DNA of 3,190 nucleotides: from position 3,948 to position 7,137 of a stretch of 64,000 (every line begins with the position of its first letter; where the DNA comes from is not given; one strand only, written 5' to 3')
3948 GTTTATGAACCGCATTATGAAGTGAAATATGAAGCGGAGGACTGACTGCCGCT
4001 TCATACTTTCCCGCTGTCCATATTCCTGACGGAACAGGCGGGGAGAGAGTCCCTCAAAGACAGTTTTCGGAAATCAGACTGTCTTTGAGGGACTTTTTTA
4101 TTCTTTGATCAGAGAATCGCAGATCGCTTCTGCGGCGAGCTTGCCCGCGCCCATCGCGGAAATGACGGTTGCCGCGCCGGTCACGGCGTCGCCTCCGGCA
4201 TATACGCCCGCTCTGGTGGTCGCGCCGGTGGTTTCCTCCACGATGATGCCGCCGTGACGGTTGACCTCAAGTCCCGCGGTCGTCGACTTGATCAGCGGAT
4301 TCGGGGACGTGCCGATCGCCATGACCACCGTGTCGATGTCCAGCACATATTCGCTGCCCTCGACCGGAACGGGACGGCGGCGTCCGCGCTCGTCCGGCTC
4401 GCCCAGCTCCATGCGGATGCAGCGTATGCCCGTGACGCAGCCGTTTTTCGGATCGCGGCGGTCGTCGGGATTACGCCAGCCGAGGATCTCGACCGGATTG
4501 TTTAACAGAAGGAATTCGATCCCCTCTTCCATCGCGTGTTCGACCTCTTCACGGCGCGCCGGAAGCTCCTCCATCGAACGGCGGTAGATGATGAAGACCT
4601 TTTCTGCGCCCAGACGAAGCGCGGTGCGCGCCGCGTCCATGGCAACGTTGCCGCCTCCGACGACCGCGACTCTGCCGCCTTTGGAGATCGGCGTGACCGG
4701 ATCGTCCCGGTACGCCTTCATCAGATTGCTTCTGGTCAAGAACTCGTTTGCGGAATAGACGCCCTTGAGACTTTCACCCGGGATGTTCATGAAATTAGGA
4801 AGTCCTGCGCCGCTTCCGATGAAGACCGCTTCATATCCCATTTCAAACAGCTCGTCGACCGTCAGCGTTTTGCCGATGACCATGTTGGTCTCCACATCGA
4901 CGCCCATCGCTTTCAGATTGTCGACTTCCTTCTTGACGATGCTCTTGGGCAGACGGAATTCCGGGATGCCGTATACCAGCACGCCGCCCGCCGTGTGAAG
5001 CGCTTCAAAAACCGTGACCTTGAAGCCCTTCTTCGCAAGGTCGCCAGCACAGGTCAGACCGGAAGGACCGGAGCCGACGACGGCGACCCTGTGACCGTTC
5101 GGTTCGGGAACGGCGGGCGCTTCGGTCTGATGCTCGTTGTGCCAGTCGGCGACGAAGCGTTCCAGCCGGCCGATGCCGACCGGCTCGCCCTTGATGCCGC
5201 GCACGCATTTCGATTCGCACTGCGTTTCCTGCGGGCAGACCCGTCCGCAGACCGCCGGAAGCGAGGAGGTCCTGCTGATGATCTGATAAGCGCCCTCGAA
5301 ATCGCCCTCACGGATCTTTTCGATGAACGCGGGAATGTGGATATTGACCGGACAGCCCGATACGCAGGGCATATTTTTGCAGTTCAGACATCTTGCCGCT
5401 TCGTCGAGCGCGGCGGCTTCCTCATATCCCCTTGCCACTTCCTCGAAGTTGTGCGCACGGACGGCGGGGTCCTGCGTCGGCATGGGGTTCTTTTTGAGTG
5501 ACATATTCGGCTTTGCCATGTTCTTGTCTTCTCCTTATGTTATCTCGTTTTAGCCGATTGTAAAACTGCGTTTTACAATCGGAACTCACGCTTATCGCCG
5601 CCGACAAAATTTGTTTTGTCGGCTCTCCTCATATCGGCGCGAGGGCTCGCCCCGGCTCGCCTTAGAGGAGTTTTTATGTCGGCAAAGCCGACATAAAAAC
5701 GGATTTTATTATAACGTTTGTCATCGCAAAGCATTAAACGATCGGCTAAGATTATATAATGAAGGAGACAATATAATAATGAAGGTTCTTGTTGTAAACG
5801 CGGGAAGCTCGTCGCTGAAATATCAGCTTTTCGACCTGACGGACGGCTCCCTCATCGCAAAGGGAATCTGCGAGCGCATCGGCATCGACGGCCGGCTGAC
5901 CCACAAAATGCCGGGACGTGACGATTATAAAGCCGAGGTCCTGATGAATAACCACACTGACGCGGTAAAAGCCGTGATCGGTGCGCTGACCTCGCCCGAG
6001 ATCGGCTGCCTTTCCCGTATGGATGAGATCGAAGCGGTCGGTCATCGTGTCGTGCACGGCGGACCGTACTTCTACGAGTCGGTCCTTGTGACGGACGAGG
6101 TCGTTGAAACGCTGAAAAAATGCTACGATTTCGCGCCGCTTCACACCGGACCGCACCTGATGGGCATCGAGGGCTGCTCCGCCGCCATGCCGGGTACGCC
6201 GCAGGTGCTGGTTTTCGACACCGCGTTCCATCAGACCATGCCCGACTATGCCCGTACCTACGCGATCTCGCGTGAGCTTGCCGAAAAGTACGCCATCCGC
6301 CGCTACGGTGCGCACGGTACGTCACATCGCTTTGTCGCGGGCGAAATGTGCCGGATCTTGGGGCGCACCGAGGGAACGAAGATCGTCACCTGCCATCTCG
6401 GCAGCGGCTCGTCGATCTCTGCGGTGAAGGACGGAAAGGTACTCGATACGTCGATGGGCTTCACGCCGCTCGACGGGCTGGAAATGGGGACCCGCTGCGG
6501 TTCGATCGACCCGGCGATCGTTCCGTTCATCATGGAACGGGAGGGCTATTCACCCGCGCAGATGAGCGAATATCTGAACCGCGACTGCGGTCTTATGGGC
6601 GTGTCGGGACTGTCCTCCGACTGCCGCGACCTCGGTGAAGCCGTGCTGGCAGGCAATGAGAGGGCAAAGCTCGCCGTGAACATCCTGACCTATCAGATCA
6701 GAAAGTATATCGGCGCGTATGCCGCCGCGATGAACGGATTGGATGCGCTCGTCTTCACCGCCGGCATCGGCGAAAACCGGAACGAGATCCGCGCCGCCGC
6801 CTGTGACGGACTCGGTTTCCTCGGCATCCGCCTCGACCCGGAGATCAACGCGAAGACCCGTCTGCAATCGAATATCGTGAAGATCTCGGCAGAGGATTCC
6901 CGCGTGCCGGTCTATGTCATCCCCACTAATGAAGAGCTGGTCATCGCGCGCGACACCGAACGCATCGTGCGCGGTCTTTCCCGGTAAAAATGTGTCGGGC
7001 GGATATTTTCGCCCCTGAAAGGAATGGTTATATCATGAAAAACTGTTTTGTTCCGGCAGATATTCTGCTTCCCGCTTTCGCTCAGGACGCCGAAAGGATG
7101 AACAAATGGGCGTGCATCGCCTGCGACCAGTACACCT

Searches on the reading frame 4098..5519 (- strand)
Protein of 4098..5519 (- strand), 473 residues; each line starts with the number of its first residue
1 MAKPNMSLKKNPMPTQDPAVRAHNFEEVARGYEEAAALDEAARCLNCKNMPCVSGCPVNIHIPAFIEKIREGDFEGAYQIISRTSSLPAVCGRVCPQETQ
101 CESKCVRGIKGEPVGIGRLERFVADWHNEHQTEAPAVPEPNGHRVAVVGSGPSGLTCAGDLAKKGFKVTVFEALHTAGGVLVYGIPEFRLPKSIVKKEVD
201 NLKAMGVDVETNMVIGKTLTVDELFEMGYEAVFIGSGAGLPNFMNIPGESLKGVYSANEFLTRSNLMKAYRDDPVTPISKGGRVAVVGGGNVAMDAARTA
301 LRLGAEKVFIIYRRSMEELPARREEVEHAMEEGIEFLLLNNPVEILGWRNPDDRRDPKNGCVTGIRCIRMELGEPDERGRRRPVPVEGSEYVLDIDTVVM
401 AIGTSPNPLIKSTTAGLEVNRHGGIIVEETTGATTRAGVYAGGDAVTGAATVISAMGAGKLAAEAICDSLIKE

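Call 56: find_related_loci(query=window:4098-5519:-, collection=metagenome_contigs, flank=2500)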
Query window:4098-5519:- (473 aa) in metagenome_contigs; peptide patterns used: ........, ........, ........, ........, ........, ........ (x = any residue, [..] = any of these).
600 stretches matched a pattern (row limit reached: there are more); 581 encode a relative of the query (tblastn E <= 1e-3); the best 80 are kept; 80 distinct loci.
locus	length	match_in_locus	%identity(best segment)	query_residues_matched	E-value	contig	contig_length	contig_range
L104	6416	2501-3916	84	1-472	0e+0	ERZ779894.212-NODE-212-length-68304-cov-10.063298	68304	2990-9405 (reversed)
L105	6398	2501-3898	85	5-470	0e+0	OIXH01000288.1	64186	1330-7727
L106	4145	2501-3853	86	4-454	0e+0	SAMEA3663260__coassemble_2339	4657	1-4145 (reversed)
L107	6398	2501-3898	81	6-472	0e+0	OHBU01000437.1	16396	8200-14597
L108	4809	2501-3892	81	6-470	0e+0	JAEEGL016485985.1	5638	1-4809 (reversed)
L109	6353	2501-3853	84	4-454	0e+0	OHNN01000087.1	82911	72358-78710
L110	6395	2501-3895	83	1-466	0e+0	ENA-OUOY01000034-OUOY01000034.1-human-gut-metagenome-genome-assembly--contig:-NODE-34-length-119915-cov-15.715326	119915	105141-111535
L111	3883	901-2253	84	4-454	0e+0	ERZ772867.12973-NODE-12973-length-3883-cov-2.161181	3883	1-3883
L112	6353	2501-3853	84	4-454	0e+0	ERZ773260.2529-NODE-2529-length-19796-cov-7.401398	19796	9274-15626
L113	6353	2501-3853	84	4-454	0e+0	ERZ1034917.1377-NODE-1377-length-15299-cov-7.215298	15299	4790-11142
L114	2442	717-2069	84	4-454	0e+0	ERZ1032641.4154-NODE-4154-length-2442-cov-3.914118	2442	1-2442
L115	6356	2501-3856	84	4-454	0e+0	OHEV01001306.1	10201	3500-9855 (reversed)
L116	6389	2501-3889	81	10-473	0e+0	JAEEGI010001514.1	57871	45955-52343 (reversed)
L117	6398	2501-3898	78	4-472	0e+0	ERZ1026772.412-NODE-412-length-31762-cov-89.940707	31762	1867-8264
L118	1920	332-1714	81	9-470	0e+0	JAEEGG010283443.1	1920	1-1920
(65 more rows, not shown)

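Call 59: search_protein_families(library=pfam, proteins=[window:4098-5519:-], max_evalue=0.00001)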
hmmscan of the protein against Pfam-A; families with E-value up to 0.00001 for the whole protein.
window:4098-5519:- (473 aa): 7 families
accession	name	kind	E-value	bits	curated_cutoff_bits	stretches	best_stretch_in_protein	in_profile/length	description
PF14691.11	Fer4_20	-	7.3e-45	151.8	25.8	1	21-131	1-112/113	Dihydroprymidine dehydrogenase domain II, 4Fe-4S cluster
PF07992.20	Pyr_redox_2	-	1.4e-34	120.3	26.1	1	144-459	2-291/291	Pyridine nucleotide-disulphide oxidoreductase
PF00070.33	Pyr_redox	-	4.4e-13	50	22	0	283-346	1-67/82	Pyridine nucleotide-disulphide oxidoreductase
PF13738.12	Pyr_redox_3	-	5e-10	39.5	30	0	232-316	128-198/305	Pyridine nucleotide-disulphide oxidoreductase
PF13450.12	NAD_binding_8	-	3.8e-08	33.9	21.9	1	147-179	1-33/68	NAD(P)-binding Rossmann-like domain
PF01946.23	Thi4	-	8.7e-08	32.1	26.2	1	145-210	20-85/235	Thi4 family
PF01262.27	AlaDh_PNT_C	-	6.5e-07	29.4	23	0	280-313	27-59/214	Alanine dehydrogenase/PNT, C-terminal domain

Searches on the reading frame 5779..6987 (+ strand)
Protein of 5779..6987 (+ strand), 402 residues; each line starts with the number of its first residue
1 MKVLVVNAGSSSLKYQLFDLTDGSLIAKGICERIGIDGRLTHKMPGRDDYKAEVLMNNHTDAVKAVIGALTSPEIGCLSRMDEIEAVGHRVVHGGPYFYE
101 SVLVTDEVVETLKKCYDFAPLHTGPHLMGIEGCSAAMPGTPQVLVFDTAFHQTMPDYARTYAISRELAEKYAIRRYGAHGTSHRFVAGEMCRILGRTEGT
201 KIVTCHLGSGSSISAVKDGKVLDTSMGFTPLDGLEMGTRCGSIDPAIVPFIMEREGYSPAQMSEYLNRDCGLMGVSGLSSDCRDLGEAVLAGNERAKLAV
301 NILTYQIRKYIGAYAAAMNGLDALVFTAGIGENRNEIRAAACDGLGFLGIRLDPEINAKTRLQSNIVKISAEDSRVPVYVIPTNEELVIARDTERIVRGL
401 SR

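Call 50: find_homologous_proteins(query=window:5779-6987:+, max_evalue=1e-120)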
Query window:5779-6987:+ (402 aa): 7273 proteins with E <= 1e-120 among 8000 candidates; the best 120 are listed.
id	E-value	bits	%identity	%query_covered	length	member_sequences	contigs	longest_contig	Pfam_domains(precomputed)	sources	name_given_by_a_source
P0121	1.8e-267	905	100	100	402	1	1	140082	PF00871.24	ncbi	-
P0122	7.3e-215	732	79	100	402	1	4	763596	PF00871.24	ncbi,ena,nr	ncbi:MAG: acetate kinase [Clostridia bacterium]|nr:acetate kinase [Clostridia bacterium]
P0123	1.3e-214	731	81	99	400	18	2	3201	PF00871.24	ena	-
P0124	2.1e-212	724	79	100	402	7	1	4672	PF00871.24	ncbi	ncbi:MAG: acetate/propionate family kinase [Candidatus Flemingiibacterium sp.]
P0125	2.2e-212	724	80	100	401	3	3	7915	PF00871.24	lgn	-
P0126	3.3e-212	723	80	100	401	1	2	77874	PF00871.24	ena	-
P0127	4.6e-212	723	80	100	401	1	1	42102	PF00871.24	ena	-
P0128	1.3e-211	721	80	99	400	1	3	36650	PF00871.24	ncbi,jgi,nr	ncbi:MAG: acetate kinase [Ruminococcaceae bacterium]|nr:acetate kinase [Oscillospiraceae bacterium]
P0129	1.7e-211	721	80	100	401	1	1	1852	PF00871.24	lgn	-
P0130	2.3e-211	720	80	100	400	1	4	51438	PF00871.24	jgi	-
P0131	2.7e-211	720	80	99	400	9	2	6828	PF00871.24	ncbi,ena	-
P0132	1.5e-209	714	79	100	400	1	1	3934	PF00871.24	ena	-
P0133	1.6e-209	714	79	100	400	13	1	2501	PF00871.24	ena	-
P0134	2.5e-209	713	79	100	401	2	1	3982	PF00871.24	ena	-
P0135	2.8e-208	710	80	99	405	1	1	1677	PF00871.24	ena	-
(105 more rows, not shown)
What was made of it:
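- Checked: The true start is 5779, because a 402-aa product is on record at 100% identity (call 50).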

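Call 51: find_encoding_contigs(protein=P0121, flank=10000, max_places=2)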
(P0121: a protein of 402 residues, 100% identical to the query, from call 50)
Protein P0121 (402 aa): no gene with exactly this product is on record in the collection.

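Call 52: find_encoding_contigs(protein=P0122, flank=3000, max_places=2)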
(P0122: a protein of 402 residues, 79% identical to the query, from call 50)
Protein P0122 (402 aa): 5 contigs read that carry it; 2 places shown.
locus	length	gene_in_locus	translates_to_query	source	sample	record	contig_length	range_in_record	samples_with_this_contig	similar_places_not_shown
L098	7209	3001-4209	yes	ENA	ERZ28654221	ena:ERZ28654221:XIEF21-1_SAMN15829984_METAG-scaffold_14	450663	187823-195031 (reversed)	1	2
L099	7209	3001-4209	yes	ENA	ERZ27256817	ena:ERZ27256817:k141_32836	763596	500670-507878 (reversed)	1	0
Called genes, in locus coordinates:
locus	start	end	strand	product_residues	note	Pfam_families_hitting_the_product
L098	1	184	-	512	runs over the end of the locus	PF00089:Trypsin, PF13365:Trypsin_2, PF13180:PDZ_2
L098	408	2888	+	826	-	PF04542:Sigma70_r2, PF04545:Sigma70_r4, PF08281:Sigma70_r4_2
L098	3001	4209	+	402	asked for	PF00871:Acetate_kinase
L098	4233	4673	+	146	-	-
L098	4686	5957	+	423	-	PF06245:DUF1015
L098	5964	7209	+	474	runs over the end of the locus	PF00144:Beta-lactamase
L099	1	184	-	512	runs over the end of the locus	PF00089:Trypsin, PF13365:Trypsin_2, PF13180:PDZ_2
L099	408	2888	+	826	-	PF04542:Sigma70_r2, PF04545:Sigma70_r4, PF08281:Sigma70_r4_2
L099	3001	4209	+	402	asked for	PF00871:Acetate_kinase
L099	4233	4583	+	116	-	-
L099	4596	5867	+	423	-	PF06245:DUF1015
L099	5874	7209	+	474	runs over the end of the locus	PF00144:Beta-lactamase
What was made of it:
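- Tried and rejected: The closest AckA relative on a long contig has different neighbours (call 52).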

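Call 59: search_protein_families(library=pfam, proteins=[window:5779-6987:+], max_evalue=0.00001)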
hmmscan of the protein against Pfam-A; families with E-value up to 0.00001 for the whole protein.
window:5779-6987:+ (402 aa): 1 family
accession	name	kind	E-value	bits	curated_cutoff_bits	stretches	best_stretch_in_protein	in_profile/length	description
PF00871.23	Acetate_kinase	-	2.1e-140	468.3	22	1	2-391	1-392/392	Acetokinase family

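Call 74: list_cluster_members(proteins=[P0121])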
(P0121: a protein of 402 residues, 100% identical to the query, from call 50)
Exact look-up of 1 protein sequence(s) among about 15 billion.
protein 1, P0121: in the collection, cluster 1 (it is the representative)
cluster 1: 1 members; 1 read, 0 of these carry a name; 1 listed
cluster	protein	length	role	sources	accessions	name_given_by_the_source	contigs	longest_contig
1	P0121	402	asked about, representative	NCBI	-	-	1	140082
